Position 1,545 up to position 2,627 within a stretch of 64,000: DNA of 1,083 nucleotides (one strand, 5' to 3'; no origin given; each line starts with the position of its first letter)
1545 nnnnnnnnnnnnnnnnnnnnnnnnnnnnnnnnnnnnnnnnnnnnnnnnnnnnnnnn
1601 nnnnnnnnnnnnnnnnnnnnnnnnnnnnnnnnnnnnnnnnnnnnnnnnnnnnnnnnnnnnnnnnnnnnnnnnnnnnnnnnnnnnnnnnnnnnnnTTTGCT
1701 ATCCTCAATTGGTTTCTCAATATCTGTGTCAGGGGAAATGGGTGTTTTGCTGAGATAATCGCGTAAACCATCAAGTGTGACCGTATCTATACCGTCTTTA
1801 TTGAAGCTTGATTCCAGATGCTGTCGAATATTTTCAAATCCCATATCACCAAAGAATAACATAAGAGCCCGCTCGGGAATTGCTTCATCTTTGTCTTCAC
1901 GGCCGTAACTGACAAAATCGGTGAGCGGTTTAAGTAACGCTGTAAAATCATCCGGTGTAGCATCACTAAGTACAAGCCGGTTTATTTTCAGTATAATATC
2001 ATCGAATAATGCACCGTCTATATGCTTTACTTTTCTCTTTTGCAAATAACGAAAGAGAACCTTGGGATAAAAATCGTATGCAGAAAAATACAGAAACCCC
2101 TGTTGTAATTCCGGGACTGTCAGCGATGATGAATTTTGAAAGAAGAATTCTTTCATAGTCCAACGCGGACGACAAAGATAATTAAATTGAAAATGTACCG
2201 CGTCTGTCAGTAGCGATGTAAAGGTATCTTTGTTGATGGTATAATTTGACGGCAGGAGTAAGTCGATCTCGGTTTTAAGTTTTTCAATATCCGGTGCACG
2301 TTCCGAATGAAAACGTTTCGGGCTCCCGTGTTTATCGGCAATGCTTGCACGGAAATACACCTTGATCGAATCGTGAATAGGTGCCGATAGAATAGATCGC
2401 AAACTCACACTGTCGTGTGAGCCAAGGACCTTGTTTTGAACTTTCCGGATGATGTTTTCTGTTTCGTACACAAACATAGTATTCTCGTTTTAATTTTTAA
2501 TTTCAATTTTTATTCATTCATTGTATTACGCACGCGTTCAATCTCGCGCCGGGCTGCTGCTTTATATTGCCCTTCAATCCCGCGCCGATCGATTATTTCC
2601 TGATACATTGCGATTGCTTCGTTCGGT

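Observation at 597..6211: Poly-acidic disordered protein translationally coupled to obg and preceded by a 1230-aa TPR protein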

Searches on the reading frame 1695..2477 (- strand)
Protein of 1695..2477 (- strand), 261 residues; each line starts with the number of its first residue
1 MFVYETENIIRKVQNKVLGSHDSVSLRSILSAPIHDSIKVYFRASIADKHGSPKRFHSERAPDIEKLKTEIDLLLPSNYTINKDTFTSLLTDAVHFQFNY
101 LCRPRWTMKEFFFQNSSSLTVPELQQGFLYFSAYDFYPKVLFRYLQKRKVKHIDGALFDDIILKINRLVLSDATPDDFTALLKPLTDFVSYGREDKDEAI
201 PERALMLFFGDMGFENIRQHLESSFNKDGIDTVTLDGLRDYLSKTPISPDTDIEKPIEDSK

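Call 8: find_homologous_proteins(query=window:1695-2477:-)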
Query seq(261 aa) (261 aa): 11 proteins with E <= 0.001 among 587 candidates.
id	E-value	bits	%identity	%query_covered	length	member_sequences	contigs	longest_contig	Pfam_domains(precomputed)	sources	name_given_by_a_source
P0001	9.1e-112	391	70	95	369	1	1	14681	-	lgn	-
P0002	6.7e-109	381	65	100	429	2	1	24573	-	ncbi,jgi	-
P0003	1.0e-104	368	64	98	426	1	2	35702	-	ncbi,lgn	-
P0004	2.3e-34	137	34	91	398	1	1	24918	-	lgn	-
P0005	5.0e-34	136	33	91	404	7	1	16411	-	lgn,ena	-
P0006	7.6e-34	136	32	93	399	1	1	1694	-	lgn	-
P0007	2.1e-33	134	31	98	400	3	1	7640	-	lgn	-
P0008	2.1e-33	134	32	97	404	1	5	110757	-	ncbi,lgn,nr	ncbi:MAG: hypothetical protein HBSIN02_19000 [Bacteroidia bacterium]|nr:MAG: hypothetical protein HB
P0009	9.0e-33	132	31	96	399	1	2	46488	-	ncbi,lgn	ncbi:MAG: hypothetical protein WEB33_05885 [Bacteroidota bacterium]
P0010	2.2e-32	131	32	89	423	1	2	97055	-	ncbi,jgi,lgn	-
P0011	1.4e-30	125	31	85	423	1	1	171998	-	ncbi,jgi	jgi:hypothetical protein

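Call 11: find_encoding_contigs(protein=P0008, flank=8000, max_places=3)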
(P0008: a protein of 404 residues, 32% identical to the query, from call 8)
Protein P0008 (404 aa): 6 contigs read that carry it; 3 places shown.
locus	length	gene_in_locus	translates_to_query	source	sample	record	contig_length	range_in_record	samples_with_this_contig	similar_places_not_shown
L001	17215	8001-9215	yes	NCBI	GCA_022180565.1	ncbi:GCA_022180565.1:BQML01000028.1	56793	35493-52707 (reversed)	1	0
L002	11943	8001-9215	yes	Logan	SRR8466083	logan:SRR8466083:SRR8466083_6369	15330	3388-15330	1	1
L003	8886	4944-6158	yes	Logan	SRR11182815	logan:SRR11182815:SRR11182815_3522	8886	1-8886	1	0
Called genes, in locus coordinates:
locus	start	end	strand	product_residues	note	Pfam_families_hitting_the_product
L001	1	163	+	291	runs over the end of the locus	PF18075:FtsX_ECD, PF02687:FtsX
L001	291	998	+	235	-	PF01127:Sdh_cyt (faint)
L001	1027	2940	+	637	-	PF00890:FAD_binding_2, PF01266:DAO (faint), PF07992:Pyr_redox_2 (faint), PF02910:Succ_DH_flav_C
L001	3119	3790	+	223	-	PF13085:Fer2_3, PF13187:Fer4_9 (faint), PF00037:Fer4 (weak), PF12797:Fer4_2 (weak), PF12837:Fer4_6 (weak), PF13183:Fer4_8, PF13237:Fer4_10, PF12838:Fer4_7 (weak)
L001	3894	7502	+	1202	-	PF00515:TPR_1 (faint), PF07719:TPR_2 (faint), PF12895:ANAPC3 (faint), PF13174:TPR_6 (faint), PF13432:TPR_16 (weak), PF13432:TPR_16 (weak), PF09976:TPR_21 (weak), PF13432:TPR_16, +11 more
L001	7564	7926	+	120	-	PF05635:23S_rRNA_IVP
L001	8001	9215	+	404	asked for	-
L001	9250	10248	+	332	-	PF01018:GTP1_OBG, PF01926:MMR_HSR1, PF02421:FeoB_N (weak)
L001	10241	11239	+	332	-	PF01032:FecCD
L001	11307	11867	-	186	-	PF01797:Y1_Tnp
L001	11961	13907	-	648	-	PF22019:GlgB_N (weak), PF02922:CBM_48, PF00128:Alpha-amylase, PF02806:Alpha-amylase_C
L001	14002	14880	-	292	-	PF00135:COesterase (faint), PF20434:BD-FAE, PF07859:Abhydrolase_3, PF00326:Peptidase_S9 (weak)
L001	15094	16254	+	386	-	PF00389:2-Hacid_dh, PF02826:2-Hacid_dh_C, PF11890:DUF3410 (weak)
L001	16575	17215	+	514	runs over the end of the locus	PF00512:HisKA, PF02518:HATPase_c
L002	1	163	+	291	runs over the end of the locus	PF18075:FtsX_ECD, PF02687:FtsX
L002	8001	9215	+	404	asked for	-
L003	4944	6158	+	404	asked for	-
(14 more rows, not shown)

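Call 12: find_encoding_contigs(protein=P0011, flank=8000, max_places=3)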
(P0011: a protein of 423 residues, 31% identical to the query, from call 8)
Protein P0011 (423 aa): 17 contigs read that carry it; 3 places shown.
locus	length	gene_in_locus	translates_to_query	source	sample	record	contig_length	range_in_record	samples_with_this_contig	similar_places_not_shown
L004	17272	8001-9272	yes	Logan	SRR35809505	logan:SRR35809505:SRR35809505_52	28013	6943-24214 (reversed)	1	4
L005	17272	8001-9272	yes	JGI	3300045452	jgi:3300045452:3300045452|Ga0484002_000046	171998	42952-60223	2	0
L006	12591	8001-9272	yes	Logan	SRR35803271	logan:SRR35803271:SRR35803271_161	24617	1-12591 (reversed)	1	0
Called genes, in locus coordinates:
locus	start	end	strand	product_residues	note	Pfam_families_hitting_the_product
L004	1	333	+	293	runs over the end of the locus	PF18075:FtsX_ECD, PF02687:FtsX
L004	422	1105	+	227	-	PF01127:Sdh_cyt (faint)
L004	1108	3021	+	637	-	PF00890:FAD_binding_2, PF02910:Succ_DH_flav_C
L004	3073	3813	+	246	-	PF13085:Fer2_3, PF13187:Fer4_9 (faint), PF00037:Fer4 (weak), PF12837:Fer4_6 (weak), PF13237:Fer4_10, PF12838:Fer4_7 (weak), PF13183:Fer4_8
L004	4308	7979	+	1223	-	PF00515:TPR_1 (faint), PF07719:TPR_2 (faint), PF12895:ANAPC3 (faint), PF13174:TPR_6 (faint), PF13181:TPR_8 (faint), PF13432:TPR_16, PF14559:TPR_19 (weak), PF13424:TPR_12 (weak), +8 more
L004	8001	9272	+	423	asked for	-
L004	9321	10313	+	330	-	PF01018:GTP1_OBG, PF01926:MMR_HSR1, PF02421:FeoB_N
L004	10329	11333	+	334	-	PF01032:FecCD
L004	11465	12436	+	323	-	PF13483:Lactamase_B_3, PF12706:Lactamase_B_2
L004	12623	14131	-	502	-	PF13598:DUF4139 (weak)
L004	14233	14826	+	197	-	PF04542:Sigma70_r2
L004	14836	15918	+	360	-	PF13490:zf-HC2 (faint)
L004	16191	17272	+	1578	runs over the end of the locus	PF01108:Tissue_fac (faint), PF00041:fn3, PF00041:fn3, PF00041:fn3 (weak), PF16656:Pur_ac_phosph_N, PF25788:Ig_Rha78A_N, PF00041:fn3, PF18962:Por_Secre_tail, +11 more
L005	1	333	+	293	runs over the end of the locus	PF18075:FtsX_ECD, PF02687:FtsX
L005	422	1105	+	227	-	PF01127:Sdh_cyt (faint)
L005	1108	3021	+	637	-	PF00890:FAD_binding_2, PF02910:Succ_DH_flav_C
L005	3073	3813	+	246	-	PF13085:Fer2_3, PF13187:Fer4_9 (faint), PF00037:Fer4 (weak), PF12837:Fer4_6 (weak), PF13237:Fer4_10, PF12838:Fer4_7 (weak), PF13183:Fer4_8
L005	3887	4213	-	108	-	-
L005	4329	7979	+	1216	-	PF00515:TPR_1 (faint), PF07719:TPR_2 (faint), PF12895:ANAPC3 (faint), PF13174:TPR_6 (faint), PF13181:TPR_8 (faint), PF14559:TPR_19 (weak), PF13432:TPR_16, PF13424:TPR_12 (weak), +8 more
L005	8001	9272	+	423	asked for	-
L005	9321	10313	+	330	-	PF01018:GTP1_OBG, PF01926:MMR_HSR1, PF02421:FeoB_N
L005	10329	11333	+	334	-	PF01032:FecCD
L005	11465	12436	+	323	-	PF13483:Lactamase_B_3, PF12706:Lactamase_B_2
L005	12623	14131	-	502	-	PF13598:DUF4139 (weak)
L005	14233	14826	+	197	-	PF04542:Sigma70_r2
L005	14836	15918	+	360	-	PF13490:zf-HC2 (faint)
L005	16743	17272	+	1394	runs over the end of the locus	PF10179:NDNF (faint), PF13205:Big_5 (faint), PF14292:SusE (faint), PF00041:fn3 (weak), PF16656:Pur_ac_phosph_N, PF25788:Ig_Rha78A_N, PF00041:fn3, PF18962:Por_Secre_tail, +9 more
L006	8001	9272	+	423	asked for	-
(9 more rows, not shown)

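Call 13: find_encoding_contigs(protein=P0003, flank=8000, max_places=3)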
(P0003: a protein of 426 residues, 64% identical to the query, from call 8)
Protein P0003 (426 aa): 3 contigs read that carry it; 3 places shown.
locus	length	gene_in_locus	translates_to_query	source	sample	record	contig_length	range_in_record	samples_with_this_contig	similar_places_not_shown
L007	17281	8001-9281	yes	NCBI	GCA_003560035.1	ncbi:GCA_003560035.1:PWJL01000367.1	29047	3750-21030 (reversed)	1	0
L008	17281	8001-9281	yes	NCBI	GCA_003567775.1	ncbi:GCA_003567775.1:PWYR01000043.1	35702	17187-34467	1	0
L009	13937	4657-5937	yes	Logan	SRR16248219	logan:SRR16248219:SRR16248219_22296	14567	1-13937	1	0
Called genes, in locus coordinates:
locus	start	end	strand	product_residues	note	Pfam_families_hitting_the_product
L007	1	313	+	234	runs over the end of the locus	PF13085:Fer2_3, PF13187:Fer4_9 (faint), PF14691:Fer4_20 (faint), PF13237:Fer4_10, PF12838:Fer4_7 (weak), PF13183:Fer4_8, PF13534:Fer4_17 (weak)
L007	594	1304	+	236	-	-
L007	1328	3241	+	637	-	PF00890:FAD_binding_2, PF02910:Succ_DH_flav_C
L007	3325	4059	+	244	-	PF13085:Fer2_3, PF13187:Fer4_9 (faint), PF00037:Fer4 (weak), PF12797:Fer4_2 (weak), PF13237:Fer4_10, PF12838:Fer4_7, PF13183:Fer4_8, PF13534:Fer4_17 (weak)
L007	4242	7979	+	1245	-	PF14561:TPR_20 (faint), PF14938:SNAP (faint), PF00515:TPR_1 (faint), PF07719:TPR_2 (faint), PF09976:TPR_21 (faint), PF13424:TPR_12 (weak), PF24575:TPR_Slam (weak), PF13424:TPR_12 (weak), +11 more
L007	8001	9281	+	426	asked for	-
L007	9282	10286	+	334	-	PF01018:GTP1_OBG, PF01926:MMR_HSR1, PF02421:FeoB_N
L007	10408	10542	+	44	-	-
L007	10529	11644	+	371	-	PF02812:ELFV_dehydrog_N, PF00208:ELFV_dehydrog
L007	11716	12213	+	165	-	PF01029:NusB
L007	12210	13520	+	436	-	PF07690:MFS_1, PF13347:MFS_2, PF11700:ATG22, PF12832:MFS_1_like (faint), PF11700:ATG22, PF07690:MFS_1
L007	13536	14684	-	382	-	PF00596:Aldolase_II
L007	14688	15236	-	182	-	-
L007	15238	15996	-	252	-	PF00596:Aldolase_II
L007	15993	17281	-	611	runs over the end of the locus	PF02574:S-methyl_trans, PF02219:MTHFR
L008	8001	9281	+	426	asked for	-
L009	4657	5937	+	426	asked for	-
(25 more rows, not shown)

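Call 32: predict_structure(alignment_id=A2)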
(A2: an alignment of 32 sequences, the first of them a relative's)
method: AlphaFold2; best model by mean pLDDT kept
length: 404 residues; sequences in the alignment: 32
mean_pLDDT: 79.5   pTM: 0.62
mean pLDDT of the five models: 79.5, 79.3, 79.1, 79.1, 77.8
residues with pLDDT >= 90: 188; 70-90: 140; 50-70: 14; < 50: 62
segments of 3 or more residues with pLDDT < 50: 268-320, 398-404
pLDDT, mean of each block of 10 residues (from residue 1): 74 91 82 92 94 85 76 80 84 93 95 94 93 93 92 93 95 92 93 93 72 91 95 95 92 94 63 31 29 40 28 28 78 87 84 83 87 84 89 66 32
secondary structure, 60 per line:
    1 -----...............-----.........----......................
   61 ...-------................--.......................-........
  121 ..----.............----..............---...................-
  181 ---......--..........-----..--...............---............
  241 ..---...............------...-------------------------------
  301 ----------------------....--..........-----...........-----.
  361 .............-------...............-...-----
elements in order: H6-20 E26-28 H29-34 H39-63 H71-86 E89-91 H92-111 H113-122 E127-129 H130-139 H144-157 E161-163 H164-179 H184-189 H192-201 E211-215 H216-225 H229-242 E246-248 H249-260 H323-326 H329-338 H344-354 H360-373 H381-395

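Call 45: fold_search(model_id=the predicted structure, library=pdb)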
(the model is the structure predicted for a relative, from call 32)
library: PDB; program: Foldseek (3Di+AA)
matches with E <= 10: 132; with E <= 0.001: 0
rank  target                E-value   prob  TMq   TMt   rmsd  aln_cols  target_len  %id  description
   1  4m97                  3.7e-01  0.25  0.16  0.14  21.2       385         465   12  Calcium-Dependent Protein Kinase 1 from Neospora caninum (released 2013-10-02)
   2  7pjd_C                3.9e-01  0.35  0.13  0.25  13.2       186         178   15  The X-ray structure of juvenile hormone diol kinase from the silk worm Bombyx mori. (released 2021-12-22)
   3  7pjd_E                4.0e-01  0.33  0.13  0.25  13.2       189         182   16  The X-ray structure of juvenile hormone diol kinase from the silk worm Bombyx mori. (released 2021-12-22)
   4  7pjd_A                5.1e-01  0.30  0.13  0.25  13.2       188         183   15  The X-ray structure of juvenile hormone diol kinase from the silk worm Bombyx mori. (released 2021-12-22)
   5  7pjd_B                5.1e-01  0.30  0.13  0.25  13.3       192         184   15  The X-ray structure of juvenile hormone diol kinase from the silk worm Bombyx mori. (released 2021-12-22)
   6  3bq3                  5.3e-01  0.54  0.14  0.21  12.2       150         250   11  Crystal structure of S. cerevisiae Dcn1 (released 2008-01-29)
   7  5ufi_A                5.3e-01  0.44  0.18  0.32  15.2       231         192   10  DCN1 bound to DI-591 (released 2017-11-01)
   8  3o6b_I                5.8e-01  0.84  0.14  0.31   6.1        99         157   15  A Dual E3 Mechanism for Rub1 Ligation to Cdc53: Dcn1(P)-Cdc53(WHB) low resolution (released 2010-09-15)
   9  3akb                  6.6e-01  0.25  0.16  0.27  10.6       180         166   13  Structural basis for prokaryotic calcium-mediated regulation by a Streptomyces coelicolor calcium-binding protein (released 2011-01-26)
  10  3aka                  6.9e-01  0.21  0.15  0.26  10.7       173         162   14  Structural basis for prokaryotic calcium-mediated regulation by a Streptomyces coelicolor calcium-binding protein (released 2011-01-26)
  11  3tdi_B                7.2e-01  0.57  0.16  0.28  14.1       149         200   13  yeast Cul1WHB-Dcn1P acetylated Ubc12N complex (released 2011-10-12)
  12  3o2p_A                7.2e-01  0.44  0.15  0.26  14.4       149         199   14  A Dual E3 Mechanism for Rub1 Ligation to Cdc53: Dcn1(P)-Cdc53(WHB) (released 2010-09-15)
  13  1a2x_A                7.2e-01  0.33  0.15  0.28  11.1       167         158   15  COMPLEX OF TROPONIN C WITH A 47 RESIDUE (1-47) FRAGMENT OF TROPONIN I (released 1998-07-15)
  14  1nya_MODEL_1_A        7.6e-01  0.33  0.17  0.29   9.6       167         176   14  NMR SOLUTION STRUCTURE OF CALERYTHRIN, AN EF-HAND CALCIUM-BINDING PROTEIN (released 2003-08-05)
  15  3o6b_C                7.9e-01  0.47  0.15  0.27  12.8       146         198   12  A Dual E3 Mechanism for Rub1 Ligation to Cdc53: Dcn1(P)-Cdc53(WHB) low resolution (released 2010-09-15)
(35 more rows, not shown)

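Call 77: search_protein_families(library=pfam, proteins=[L007:9282-10283:+, L005:9321-10310:+], max_evalue=0.01)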
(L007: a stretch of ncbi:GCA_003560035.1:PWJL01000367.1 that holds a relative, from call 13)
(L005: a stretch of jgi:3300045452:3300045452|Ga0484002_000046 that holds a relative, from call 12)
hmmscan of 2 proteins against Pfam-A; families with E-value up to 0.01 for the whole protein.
L007:9282-10283:+ (334 aa): 4 families
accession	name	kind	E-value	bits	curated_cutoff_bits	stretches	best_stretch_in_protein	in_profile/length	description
PF01018.28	GTP1_OBG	-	1.4e-64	216.9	27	1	4-158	1-155/155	GTP1/OBG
PF01926.29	MMR_HSR1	-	2.4e-23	82.8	21.9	1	161-281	1-113/113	50S ribosome-binding GTPase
PF02421.24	FeoB_N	-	4.5e-09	36.5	27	1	162-233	3-75/156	Ferrous iron transport protein B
PF00025.27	Arf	-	0.0013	18.7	22.3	1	164-289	19-136/174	ADP-ribosylation factor family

L005:9321-10310:+ (330 aa): 5 families
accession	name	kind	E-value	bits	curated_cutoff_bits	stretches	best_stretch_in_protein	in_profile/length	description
PF01018.28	GTP1_OBG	-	8.4e-65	217.6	27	1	4-158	1-155/155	GTP1/OBG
PF01926.29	MMR_HSR1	-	4.8e-25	88.3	21.9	1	161-281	1-113/113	50S ribosome-binding GTPase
PF02421.24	FeoB_N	-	3e-10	40.3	27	1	162-320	3-154/156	Ferrous iron transport protein B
PF00025.27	Arf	-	0.00013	21.9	22.3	1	164-324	19-172/174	ADP-ribosylation factor family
PF00009.33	GTP_EFTU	-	0.0021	18.1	26.5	0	272-327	121-187/188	Elongation factor Tu GTP binding domain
